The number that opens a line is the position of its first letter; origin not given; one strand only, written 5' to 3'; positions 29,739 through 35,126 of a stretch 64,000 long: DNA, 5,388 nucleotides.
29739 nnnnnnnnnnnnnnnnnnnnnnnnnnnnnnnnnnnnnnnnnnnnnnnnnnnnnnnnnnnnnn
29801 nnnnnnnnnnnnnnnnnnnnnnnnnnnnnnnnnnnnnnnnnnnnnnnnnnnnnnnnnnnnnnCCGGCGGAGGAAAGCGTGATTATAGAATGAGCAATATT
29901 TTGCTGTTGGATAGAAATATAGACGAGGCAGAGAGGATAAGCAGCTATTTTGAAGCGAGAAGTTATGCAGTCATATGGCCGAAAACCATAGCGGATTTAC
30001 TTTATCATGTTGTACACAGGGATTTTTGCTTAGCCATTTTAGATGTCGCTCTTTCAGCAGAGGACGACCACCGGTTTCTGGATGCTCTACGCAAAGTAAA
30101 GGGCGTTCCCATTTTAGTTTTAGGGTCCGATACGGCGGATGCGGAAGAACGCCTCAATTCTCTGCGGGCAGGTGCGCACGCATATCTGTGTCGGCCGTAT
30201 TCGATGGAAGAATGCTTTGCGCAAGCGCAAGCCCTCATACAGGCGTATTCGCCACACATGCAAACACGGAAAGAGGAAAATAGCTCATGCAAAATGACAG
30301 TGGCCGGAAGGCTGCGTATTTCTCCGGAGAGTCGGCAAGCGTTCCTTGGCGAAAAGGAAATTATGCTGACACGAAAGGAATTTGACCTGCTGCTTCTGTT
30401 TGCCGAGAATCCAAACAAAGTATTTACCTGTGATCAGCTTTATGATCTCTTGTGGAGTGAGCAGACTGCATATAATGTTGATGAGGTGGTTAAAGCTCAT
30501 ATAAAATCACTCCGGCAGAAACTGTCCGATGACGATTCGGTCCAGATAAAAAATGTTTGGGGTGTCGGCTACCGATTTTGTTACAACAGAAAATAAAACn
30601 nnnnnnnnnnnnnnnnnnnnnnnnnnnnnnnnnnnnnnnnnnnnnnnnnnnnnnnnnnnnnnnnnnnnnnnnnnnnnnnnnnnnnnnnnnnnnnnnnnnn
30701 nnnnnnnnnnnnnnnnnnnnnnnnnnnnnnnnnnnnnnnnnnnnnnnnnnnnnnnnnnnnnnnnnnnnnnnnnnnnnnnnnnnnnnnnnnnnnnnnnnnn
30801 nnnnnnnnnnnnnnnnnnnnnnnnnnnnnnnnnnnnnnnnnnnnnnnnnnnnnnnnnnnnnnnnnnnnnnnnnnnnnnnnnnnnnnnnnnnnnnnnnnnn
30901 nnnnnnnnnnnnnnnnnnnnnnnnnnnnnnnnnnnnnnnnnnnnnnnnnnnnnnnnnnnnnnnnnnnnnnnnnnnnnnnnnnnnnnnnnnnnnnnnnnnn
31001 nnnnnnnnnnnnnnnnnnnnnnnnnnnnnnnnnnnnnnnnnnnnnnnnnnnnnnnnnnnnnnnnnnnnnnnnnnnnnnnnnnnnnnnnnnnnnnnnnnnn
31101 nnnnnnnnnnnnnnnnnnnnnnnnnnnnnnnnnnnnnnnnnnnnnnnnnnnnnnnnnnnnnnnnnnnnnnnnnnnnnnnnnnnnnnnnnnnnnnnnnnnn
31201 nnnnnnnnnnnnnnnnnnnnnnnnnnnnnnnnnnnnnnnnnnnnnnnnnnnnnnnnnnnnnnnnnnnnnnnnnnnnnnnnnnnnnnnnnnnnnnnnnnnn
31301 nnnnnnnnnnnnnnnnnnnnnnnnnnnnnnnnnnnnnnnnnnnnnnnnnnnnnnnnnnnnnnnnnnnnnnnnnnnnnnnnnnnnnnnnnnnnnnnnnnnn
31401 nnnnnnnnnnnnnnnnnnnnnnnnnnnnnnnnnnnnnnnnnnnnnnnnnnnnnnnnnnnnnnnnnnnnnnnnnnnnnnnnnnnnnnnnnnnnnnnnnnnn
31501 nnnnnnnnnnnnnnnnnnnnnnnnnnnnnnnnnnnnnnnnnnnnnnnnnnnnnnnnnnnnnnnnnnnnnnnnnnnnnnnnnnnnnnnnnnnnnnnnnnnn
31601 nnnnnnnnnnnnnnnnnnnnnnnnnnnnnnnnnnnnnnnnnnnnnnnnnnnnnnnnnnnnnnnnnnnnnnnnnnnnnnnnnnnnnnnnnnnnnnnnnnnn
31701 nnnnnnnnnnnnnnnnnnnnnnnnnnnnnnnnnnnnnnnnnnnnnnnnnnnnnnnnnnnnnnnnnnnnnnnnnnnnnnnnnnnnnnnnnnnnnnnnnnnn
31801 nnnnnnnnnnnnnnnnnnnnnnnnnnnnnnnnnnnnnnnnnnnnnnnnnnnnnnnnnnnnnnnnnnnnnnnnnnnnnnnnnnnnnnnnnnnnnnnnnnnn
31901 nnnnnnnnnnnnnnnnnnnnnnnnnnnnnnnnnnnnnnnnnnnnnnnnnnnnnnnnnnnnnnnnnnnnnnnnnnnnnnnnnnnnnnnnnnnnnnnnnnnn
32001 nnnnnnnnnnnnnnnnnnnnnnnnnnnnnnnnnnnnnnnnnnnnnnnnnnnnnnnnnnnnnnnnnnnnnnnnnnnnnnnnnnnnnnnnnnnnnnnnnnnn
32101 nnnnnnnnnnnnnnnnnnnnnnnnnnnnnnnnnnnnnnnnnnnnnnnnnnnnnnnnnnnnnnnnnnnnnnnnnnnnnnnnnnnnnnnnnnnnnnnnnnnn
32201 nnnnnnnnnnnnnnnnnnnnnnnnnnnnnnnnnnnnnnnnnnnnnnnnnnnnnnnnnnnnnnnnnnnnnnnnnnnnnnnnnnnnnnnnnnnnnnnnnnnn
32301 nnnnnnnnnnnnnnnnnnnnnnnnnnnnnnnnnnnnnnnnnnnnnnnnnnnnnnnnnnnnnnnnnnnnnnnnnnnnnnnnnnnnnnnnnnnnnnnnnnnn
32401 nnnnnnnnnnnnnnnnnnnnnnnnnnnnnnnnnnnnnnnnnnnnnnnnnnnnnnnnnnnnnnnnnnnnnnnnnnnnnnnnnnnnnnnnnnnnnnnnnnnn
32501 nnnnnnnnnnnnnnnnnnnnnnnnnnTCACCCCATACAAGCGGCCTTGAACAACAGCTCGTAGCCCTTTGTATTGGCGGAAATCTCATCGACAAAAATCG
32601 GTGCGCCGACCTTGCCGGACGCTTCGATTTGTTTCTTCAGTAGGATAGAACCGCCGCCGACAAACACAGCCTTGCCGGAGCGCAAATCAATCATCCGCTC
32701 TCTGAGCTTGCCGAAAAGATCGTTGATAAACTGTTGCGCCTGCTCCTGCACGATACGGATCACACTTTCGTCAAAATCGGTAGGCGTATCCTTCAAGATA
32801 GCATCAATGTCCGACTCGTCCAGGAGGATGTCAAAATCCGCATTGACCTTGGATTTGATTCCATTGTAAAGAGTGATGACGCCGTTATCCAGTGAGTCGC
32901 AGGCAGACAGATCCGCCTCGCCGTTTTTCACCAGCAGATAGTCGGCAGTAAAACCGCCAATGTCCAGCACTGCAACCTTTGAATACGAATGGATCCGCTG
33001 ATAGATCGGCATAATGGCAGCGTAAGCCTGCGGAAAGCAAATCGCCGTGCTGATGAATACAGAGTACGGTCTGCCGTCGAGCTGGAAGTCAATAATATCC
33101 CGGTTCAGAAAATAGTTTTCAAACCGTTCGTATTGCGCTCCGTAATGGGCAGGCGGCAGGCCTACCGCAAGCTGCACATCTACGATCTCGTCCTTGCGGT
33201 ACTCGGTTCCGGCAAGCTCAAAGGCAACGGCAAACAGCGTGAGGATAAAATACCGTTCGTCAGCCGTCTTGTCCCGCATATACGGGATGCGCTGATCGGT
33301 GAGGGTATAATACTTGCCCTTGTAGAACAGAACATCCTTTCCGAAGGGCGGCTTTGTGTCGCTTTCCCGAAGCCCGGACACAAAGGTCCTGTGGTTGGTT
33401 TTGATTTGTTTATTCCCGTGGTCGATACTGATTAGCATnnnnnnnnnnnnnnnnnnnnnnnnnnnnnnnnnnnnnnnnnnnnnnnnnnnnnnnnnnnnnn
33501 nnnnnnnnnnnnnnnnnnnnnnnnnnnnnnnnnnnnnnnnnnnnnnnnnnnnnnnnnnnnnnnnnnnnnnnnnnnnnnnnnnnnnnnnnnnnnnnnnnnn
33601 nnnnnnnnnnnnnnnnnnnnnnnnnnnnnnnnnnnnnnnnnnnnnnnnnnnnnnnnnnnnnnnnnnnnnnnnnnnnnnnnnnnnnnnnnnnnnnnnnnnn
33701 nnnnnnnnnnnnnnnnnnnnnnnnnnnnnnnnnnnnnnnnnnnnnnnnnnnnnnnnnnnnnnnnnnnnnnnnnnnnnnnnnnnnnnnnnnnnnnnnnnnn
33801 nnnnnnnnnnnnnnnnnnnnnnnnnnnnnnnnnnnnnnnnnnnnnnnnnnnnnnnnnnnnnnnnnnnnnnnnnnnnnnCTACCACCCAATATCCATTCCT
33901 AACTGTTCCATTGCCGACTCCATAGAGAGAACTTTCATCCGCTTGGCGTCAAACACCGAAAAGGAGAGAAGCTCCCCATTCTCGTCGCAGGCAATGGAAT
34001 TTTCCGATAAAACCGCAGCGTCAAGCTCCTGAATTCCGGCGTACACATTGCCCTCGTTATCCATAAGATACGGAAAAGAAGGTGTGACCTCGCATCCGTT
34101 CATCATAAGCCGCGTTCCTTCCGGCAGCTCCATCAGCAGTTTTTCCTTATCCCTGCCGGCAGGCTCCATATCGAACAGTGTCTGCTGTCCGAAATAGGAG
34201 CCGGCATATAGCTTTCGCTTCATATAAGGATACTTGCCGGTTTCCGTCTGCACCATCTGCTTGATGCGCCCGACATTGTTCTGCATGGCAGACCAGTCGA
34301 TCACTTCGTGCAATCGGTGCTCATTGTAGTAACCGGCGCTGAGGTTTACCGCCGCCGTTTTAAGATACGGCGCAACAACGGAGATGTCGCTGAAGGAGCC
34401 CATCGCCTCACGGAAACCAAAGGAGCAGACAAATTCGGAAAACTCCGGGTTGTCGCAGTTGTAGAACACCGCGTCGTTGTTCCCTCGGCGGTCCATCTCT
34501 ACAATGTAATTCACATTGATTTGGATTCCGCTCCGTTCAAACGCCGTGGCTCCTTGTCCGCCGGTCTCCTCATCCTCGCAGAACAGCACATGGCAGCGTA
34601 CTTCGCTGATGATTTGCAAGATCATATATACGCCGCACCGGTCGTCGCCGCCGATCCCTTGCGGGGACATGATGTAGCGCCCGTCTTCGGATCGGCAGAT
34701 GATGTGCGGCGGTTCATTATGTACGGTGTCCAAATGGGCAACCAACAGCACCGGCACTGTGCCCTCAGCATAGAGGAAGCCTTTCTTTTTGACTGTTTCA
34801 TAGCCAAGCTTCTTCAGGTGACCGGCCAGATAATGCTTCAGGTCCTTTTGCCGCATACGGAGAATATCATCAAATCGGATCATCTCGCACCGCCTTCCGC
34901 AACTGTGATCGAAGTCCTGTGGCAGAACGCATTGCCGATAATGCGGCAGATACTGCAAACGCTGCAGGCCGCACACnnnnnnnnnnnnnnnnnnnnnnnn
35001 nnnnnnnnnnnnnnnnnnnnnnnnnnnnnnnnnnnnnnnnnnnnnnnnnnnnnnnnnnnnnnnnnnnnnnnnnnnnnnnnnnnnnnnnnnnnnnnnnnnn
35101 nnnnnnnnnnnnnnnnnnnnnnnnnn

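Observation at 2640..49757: About 47-kb lower-GC block between tRNA-Leu(CAA) and guaA, compositionally distinct from flanks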

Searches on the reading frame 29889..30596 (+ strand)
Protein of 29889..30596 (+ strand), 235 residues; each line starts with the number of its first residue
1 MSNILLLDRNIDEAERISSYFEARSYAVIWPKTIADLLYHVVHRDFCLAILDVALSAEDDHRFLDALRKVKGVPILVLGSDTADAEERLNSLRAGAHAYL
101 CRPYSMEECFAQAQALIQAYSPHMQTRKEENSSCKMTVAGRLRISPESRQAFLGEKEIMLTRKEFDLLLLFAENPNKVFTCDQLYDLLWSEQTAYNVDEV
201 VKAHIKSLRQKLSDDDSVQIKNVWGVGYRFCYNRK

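Call 7: search_protein_families(library=pfam, proteins=[window:29889-30596:+])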
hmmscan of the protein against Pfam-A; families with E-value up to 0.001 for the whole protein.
window:29889-30596:+ (235 aa): 2 families
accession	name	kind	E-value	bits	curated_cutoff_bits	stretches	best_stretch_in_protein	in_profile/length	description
PF00486.34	Trans_reg_C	-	3.6e-22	78.7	26.2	1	156-230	2-77/77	Transcriptional regulatory protein, C terminal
PF00072.30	Response_reg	-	1e-06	29.3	30.2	1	4-111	1-108/111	Response regulator receiver domain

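Call 20: find_encoding_contigs(protein=window:29889-30596:+, flank=10000, max_places=10)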
Protein window:29889-30596:+ (235 aa): 28 contigs read that carry it; 10 places shown.
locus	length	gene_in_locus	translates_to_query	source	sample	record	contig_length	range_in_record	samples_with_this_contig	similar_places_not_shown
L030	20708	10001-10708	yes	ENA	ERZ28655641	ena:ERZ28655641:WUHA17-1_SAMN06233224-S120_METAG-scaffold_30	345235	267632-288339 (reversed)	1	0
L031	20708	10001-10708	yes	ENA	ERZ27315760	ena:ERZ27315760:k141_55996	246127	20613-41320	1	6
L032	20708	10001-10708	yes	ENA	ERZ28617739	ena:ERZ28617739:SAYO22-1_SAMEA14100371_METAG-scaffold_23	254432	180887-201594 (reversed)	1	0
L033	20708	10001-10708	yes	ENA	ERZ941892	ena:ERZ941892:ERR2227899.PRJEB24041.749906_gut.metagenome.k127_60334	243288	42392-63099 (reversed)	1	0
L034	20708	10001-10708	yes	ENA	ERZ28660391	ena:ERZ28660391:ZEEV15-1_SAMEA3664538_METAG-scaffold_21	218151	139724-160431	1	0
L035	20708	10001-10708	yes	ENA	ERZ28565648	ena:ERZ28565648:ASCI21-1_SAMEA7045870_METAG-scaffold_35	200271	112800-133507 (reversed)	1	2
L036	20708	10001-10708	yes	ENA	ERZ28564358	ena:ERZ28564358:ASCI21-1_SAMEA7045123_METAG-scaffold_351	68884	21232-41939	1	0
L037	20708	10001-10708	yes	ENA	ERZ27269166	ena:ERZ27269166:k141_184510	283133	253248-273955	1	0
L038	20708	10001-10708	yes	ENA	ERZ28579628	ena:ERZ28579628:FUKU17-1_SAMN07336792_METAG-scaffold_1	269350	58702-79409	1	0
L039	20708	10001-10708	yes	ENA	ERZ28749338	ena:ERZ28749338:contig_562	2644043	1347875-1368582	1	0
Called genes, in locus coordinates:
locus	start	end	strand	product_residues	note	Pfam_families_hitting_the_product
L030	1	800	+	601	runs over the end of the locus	PF00664:ABC_membrane, PF02463:SMC_N (faint), PF00005:ABC_tran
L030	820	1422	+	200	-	PF13189:Cytidylate_kin2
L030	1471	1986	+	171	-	PF18927:CrtO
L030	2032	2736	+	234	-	PF14378:PAP2_3 (faint), PF01569:PAP2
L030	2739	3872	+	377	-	PF01594:AI-2E_transport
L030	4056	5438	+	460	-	PF13091:PLDc_2, PF00614:PLDc (faint), PF13091:PLDc_2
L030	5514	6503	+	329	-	PF02129:Peptidase_S15 (faint), PF00561:Abhydrolase_1 (faint), PF12146:Hydrolase_4 (faint), PF12697:Abhydrolase_6 (weak)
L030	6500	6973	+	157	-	PF03729:DUF308 (faint)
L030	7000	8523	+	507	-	PF07556:DUF1538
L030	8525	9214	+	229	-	-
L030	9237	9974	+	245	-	PF04298:Zn_peptidase_2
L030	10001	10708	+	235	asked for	PF00072:Response_reg (weak), PF00486:Trans_reg_C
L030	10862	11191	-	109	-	PF12844:HTH_19 (weak), PF13560:HTH_31 (weak), PF01381:HTH_3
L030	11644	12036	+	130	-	PF08281:Sigma70_r4_2, PF04545:Sigma70_r4 (weak)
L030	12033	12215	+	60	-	PF12645:HTH_16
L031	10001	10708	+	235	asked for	PF00072:Response_reg (weak), PF00486:Trans_reg_C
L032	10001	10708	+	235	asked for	PF00072:Response_reg (weak), PF00486:Trans_reg_C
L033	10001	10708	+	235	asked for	PF00072:Response_reg (weak), PF00486:Trans_reg_C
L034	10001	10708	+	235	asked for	PF00072:Response_reg (weak), PF00486:Trans_reg_C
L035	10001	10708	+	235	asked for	PF00072:Response_reg (weak), PF00486:Trans_reg_C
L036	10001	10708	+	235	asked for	PF00072:Response_reg (weak), PF00486:Trans_reg_C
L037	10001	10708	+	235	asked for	PF00072:Response_reg (weak), PF00486:Trans_reg_C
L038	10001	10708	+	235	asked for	PF00072:Response_reg (weak), PF00486:Trans_reg_C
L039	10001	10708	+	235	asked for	PF00072:Response_reg (weak), PF00486:Trans_reg_C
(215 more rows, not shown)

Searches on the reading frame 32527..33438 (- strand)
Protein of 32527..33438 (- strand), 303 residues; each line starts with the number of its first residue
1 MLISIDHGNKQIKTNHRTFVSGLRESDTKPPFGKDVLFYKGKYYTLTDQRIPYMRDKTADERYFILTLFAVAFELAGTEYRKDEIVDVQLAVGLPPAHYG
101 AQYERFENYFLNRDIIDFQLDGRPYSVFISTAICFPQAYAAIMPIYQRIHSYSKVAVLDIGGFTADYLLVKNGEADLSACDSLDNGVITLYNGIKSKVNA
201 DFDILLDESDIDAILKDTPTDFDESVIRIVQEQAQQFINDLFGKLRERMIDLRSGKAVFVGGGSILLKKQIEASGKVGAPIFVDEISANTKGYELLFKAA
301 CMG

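Call 7: search_protein_families(library=pfam, proteins=[window:32527-33438:-])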
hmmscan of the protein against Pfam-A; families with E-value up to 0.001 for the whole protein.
window:32527-33438:- (303 aa): 2 families
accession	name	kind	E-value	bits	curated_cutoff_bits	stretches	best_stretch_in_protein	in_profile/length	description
PF21522.3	MreB-like_C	-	6.6e-11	43.3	27.8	1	157-272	1-122/123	Archaeal actin homologue MreB-like, C-terminal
PF17989.7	ALP_N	-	2.2e-08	34.9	26.3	1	54-139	69-147/148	Actin like proteins N terminal domain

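Call 19: find_encoding_contigs(protein=window:32527-33438:-, flank=10000, max_places=10)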
Protein window:32527-33438:- (303 aa): 27 contigs read that carry it; 10 places shown.
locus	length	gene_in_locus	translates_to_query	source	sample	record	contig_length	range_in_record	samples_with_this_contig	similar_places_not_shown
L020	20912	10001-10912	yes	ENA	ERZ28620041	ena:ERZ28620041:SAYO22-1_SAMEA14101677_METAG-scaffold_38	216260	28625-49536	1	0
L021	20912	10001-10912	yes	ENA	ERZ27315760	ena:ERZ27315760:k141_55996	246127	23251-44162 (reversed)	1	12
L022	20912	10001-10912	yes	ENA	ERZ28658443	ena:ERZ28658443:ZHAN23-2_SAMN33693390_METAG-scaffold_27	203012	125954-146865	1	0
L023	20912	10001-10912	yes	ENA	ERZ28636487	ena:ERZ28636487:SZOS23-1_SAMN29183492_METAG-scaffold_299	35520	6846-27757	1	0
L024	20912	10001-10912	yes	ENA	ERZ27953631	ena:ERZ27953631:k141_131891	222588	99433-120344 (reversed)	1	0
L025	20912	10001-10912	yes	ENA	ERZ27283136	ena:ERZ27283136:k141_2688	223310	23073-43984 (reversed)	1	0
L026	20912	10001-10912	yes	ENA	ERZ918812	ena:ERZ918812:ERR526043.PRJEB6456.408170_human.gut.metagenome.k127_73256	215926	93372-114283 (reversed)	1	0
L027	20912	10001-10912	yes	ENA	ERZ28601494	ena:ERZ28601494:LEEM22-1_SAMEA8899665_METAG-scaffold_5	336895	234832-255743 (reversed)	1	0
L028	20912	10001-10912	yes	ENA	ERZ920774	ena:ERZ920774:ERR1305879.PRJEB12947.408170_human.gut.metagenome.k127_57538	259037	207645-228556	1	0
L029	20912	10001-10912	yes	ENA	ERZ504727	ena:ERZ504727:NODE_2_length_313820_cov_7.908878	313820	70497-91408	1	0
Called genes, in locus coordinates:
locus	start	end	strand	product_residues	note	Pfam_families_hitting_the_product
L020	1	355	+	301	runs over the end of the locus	-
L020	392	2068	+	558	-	PF14191:YodL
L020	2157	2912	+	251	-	-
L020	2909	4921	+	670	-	PF14284:PcfJ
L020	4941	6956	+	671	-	PF22745:Nlig-Ia, PF01653:DNA_ligase_aden, PF03120:OB_DNA_ligase, PF00533:BRCT, PF12738:PTCB-BRCT (weak)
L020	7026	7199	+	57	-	PF14207:DpnD-PcfM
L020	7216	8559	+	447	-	-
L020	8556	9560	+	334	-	-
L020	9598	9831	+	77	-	-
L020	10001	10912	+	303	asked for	PF17989:ALP_N, PF21522:MreB-like_C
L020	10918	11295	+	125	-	-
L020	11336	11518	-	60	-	PF12645:HTH_16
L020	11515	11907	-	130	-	PF08281:Sigma70_r4_2, PF04545:Sigma70_r4 (weak)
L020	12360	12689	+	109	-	PF12844:HTH_19 (weak), PF13560:HTH_31 (weak), PF01381:HTH_3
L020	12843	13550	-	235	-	PF00072:Response_reg (weak), PF00486:Trans_reg_C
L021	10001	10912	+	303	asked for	PF17989:ALP_N, PF21522:MreB-like_C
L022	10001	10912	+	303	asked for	PF17989:ALP_N, PF21522:MreB-like_C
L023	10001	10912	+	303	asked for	PF17989:ALP_N, PF21522:MreB-like_C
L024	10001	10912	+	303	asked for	PF17989:ALP_N, PF21522:MreB-like_C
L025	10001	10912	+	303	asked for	PF17989:ALP_N, PF21522:MreB-like_C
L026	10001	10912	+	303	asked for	PF17989:ALP_N, PF21522:MreB-like_C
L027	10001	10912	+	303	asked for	PF17989:ALP_N, PF21522:MreB-like_C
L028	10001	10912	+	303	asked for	PF17989:ALP_N, PF21522:MreB-like_C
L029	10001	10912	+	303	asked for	PF17989:ALP_N, PF21522:MreB-like_C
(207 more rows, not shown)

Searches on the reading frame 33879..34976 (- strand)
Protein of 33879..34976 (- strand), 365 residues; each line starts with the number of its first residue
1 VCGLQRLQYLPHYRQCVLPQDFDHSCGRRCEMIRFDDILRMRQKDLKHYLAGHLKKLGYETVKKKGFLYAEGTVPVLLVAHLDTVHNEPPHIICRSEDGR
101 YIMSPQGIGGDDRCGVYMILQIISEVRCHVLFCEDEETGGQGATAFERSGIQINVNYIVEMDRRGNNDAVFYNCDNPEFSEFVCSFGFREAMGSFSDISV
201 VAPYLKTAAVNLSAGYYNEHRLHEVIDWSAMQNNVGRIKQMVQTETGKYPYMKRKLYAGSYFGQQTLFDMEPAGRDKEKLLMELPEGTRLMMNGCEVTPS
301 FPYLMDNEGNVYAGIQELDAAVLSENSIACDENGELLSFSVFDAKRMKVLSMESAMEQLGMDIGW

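Call 7: search_protein_families(library=pfam, proteins=[window:33879-34976:-])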
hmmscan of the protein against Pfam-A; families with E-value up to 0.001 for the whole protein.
window:33879-34976:- (365 aa): 0 families

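Call 71: search_protein_families(library=phrogs, proteins=[window:33879-34883:-], max_evalue=0.001)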
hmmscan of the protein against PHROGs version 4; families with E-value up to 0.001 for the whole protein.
window:33879-34883:- (334 aa): 3 families
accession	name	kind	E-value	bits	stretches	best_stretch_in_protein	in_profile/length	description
phrog_34186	-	unknown function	1.5e-42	147.3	1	3-224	21-260/368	-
phrog_4191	-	other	4.5e-28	99.3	1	37-213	47-243/342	peptidase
phrog_21791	-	other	6.6e-17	63.2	1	76-213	95-250/348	peptidase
